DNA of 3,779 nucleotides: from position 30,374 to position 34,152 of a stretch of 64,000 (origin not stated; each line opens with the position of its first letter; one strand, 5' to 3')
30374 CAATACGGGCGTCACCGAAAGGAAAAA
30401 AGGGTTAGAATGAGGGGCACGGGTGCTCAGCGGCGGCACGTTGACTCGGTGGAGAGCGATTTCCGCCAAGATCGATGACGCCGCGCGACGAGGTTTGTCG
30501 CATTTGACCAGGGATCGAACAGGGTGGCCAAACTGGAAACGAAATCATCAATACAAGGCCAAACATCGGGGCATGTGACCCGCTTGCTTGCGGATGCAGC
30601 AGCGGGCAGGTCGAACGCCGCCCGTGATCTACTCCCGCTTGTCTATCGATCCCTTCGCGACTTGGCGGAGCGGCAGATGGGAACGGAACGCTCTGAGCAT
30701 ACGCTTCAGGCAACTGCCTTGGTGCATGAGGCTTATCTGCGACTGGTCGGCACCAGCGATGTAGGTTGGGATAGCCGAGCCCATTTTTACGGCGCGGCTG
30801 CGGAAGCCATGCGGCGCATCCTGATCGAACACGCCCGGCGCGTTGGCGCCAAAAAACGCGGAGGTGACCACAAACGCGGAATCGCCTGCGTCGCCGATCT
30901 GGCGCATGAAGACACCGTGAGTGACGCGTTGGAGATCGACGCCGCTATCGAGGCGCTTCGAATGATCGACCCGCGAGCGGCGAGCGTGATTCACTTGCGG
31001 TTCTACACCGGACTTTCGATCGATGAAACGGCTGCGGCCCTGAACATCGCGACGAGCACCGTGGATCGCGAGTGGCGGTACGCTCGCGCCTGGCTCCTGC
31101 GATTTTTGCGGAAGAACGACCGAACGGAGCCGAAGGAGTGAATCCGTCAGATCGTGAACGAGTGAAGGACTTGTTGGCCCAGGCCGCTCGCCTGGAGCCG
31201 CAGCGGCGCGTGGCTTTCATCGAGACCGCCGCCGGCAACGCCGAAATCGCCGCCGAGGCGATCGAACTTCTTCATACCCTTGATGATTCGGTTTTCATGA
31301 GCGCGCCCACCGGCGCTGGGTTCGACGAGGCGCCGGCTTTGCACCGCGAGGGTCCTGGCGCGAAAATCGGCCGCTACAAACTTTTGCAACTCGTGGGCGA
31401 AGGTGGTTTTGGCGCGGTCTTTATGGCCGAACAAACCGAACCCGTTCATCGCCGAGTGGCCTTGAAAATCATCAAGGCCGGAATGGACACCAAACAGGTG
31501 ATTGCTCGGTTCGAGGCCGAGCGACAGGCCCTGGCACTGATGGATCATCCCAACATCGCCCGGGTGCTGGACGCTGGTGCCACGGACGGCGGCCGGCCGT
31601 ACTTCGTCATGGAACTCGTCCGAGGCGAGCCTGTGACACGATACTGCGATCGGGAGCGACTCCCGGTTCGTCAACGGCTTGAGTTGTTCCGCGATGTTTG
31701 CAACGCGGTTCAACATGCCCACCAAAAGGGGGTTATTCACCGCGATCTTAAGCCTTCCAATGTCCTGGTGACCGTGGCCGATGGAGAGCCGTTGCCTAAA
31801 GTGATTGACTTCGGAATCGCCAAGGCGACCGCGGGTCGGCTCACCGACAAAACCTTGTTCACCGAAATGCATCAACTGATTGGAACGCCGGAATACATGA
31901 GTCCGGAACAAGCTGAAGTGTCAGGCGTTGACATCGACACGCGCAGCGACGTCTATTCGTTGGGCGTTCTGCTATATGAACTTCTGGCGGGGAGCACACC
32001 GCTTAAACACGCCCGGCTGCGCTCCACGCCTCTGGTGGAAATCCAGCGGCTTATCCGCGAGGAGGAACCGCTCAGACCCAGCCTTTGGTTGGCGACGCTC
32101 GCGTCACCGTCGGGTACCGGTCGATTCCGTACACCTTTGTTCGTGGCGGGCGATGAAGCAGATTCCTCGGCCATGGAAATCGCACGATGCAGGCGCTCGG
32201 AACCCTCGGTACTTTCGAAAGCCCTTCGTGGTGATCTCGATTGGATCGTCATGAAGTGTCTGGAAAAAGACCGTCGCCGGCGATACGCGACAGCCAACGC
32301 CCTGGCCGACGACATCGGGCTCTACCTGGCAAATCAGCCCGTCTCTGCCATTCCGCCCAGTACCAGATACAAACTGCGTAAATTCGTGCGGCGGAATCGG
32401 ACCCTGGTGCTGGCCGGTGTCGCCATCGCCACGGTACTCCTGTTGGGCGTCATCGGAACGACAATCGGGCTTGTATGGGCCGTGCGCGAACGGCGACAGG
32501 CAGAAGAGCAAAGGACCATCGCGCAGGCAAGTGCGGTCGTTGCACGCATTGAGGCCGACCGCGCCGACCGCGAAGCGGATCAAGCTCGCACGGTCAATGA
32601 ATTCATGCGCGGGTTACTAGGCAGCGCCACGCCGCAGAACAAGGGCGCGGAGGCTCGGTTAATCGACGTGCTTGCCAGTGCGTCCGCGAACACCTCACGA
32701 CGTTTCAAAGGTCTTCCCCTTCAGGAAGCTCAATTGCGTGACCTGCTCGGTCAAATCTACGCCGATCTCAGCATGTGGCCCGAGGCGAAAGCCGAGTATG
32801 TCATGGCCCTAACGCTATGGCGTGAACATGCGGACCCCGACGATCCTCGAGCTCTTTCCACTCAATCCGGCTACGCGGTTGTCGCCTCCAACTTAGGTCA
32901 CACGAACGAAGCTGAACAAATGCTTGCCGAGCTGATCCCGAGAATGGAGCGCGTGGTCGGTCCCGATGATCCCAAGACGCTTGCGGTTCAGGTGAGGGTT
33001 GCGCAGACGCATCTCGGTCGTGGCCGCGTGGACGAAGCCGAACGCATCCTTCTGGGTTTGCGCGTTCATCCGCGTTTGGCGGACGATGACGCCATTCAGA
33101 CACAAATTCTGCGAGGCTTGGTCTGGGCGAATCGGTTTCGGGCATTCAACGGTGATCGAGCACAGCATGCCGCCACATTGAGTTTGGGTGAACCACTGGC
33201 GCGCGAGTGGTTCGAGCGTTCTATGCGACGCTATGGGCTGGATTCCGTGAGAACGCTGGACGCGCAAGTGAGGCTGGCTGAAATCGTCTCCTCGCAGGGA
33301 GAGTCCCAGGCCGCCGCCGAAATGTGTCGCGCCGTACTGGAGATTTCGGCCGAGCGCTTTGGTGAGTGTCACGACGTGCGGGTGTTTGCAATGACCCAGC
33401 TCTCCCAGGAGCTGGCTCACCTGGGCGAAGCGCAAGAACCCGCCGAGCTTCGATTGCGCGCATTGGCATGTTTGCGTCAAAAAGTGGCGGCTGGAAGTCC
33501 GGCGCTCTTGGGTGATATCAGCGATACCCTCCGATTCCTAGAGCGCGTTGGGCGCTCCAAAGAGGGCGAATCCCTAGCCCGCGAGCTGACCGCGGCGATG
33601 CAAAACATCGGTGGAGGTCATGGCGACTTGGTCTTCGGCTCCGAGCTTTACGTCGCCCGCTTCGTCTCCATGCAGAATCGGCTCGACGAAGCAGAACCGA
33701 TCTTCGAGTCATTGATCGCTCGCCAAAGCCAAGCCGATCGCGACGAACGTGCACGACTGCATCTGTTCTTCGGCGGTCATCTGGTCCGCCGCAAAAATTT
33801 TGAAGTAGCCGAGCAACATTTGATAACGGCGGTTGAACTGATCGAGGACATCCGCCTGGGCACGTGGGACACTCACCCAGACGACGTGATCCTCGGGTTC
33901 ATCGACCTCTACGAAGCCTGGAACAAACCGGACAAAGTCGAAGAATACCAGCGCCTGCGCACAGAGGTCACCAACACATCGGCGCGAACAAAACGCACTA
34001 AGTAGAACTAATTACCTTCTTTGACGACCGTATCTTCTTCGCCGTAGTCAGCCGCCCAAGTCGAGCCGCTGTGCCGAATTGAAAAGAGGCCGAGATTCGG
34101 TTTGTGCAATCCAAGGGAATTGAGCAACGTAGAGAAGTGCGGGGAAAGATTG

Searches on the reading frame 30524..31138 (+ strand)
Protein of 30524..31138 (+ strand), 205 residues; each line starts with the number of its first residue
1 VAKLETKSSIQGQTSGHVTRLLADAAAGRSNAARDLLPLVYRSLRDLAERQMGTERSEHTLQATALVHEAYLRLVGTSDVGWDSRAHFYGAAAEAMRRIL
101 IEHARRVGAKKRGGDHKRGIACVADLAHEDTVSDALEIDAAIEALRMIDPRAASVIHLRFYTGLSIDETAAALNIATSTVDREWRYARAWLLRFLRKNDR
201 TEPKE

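Call 32: search_protein_families(library=pfam, proteins=[window:30524-31138:+], max_evalue=0.001)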
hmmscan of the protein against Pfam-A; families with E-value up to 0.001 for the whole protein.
window:30524-31138:+ (205 aa): 3 families
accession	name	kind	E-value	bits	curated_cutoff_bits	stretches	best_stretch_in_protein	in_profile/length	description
PF07638.17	Sigma70_ECF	-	2.6e-55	187.6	21.1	1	17-195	3-183/185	ECF sigma factor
PF04545.22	Sigma70_r4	-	3.3e-06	26.9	24.1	1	144-182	1-39/50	Sigma-70, region 4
PF08281.18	Sigma70_r4_2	-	1.5e-05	25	25.7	1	140-188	3-51/54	Sigma-70, region 4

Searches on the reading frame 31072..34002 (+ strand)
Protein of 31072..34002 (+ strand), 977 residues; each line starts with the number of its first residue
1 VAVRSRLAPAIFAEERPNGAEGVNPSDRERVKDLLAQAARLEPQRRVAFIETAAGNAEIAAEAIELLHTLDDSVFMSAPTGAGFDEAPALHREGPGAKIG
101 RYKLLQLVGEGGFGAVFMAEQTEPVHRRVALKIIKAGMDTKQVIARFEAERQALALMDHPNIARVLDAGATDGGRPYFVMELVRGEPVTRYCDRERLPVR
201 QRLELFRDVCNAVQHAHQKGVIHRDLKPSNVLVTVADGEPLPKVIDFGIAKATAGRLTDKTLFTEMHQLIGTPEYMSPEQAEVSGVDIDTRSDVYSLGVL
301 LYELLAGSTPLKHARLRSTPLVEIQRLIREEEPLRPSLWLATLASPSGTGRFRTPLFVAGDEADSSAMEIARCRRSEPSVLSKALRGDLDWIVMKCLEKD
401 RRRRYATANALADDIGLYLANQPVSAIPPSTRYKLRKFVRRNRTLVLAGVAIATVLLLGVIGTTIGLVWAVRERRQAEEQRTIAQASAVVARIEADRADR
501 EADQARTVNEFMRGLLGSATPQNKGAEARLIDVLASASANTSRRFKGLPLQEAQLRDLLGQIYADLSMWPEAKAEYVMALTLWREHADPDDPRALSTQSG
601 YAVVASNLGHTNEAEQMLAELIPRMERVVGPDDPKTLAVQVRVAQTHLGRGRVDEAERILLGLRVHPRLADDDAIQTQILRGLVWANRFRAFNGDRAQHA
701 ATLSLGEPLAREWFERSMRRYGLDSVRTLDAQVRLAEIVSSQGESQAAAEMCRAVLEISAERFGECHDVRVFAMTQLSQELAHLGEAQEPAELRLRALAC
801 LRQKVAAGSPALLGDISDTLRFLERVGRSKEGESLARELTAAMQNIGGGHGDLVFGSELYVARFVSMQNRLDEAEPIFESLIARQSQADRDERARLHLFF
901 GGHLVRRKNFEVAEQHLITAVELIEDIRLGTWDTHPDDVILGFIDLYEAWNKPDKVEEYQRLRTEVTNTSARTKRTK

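Call 32: search_protein_families(library=pfam, proteins=[window:31072-34002:+], max_evalue=0.001)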
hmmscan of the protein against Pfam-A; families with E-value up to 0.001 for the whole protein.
window:31072-34002:+ (977 aa): 8 families
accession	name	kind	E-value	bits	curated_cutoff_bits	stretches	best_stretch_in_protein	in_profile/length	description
PF00069.31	Pkinase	-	2.4e-43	148.8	31.7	1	102-412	1-259/263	Protein kinase domain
PF07714.23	PK_Tyr_Ser-Thr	-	4.9e-30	105.1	23.1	1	104-315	3-209/258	Protein tyrosine and serine/threonine kinase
PF13424.12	TPR_12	-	1.3e-20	73.8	30.1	2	556-626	6-76/77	Tetratricopeptide repeat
PF13374.12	TPR_10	-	1.6e-10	41.1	27.5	0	602-634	9-41/42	Tetratricopeptide repeat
PF01636.29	APH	-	2.1e-07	31.4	23.2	1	200-250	147-197/239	Phosphotransferase enzyme family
PF17667.7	Pkinase_fungal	-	0.00019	20.7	24.1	1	202-279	288-363/387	Fungal protein kinase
PF14559.12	TPR_19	-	0.00027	21.6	25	0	633-662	21-50/68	Tetratricopeptide repeat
PF24885.1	TPR_NPHP3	-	0.00096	19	100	0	551-634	97-180/239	Nephrocystin-3 TPR domain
